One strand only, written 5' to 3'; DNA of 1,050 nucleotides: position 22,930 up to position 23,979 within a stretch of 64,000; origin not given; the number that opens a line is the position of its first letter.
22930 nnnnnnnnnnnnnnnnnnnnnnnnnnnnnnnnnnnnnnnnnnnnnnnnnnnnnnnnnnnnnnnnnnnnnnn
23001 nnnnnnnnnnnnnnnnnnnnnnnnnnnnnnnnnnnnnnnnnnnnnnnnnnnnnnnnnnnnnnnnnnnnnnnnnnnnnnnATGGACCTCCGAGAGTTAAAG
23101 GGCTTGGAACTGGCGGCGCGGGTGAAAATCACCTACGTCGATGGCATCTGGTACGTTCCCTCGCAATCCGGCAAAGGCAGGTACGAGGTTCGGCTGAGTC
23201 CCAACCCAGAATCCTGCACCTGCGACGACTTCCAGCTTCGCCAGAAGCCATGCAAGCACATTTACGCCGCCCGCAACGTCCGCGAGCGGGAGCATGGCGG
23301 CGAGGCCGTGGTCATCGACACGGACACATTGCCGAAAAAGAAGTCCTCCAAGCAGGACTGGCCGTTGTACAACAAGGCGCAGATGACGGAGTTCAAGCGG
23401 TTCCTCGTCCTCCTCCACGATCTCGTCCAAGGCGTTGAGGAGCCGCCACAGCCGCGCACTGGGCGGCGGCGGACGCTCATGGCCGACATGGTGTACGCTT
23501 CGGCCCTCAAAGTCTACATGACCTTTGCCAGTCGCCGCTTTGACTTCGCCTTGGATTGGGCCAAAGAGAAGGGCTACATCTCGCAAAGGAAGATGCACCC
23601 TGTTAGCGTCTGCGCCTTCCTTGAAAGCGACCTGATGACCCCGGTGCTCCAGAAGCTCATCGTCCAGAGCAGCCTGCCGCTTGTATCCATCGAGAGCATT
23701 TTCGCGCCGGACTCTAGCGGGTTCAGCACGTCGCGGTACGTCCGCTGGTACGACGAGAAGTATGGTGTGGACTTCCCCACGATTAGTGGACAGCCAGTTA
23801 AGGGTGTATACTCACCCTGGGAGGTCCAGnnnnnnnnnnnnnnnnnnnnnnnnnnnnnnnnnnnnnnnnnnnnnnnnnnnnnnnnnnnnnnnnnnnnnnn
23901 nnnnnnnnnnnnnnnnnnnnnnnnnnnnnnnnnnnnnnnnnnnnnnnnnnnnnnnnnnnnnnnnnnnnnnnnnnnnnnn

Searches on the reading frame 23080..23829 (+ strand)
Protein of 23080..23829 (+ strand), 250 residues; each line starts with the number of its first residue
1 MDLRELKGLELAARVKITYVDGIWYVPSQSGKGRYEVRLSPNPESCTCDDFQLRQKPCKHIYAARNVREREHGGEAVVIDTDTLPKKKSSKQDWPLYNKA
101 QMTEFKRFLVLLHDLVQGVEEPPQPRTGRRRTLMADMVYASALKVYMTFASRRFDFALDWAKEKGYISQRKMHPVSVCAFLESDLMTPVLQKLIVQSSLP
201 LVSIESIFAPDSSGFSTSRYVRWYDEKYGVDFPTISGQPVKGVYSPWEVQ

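Call 5: search_protein_families(library=pfam, proteins=[window:23080-23829:+], max_evalue=0.01)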
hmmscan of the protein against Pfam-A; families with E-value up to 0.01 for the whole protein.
window:23080-23829:+ (250 aa): 1 family
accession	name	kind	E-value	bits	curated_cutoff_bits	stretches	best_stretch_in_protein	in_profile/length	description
PF04434.22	SWIM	-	2.6e-08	33.6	19.6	1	35-64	1-33/38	SWIM zinc finger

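Call 8: search_protein_families(library=ncbifam, proteins=[window:23080-23829:+], max_evalue=0.1)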
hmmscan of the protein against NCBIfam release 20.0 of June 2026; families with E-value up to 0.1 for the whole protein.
window:23080-23829:+ (250 aa): 0 families
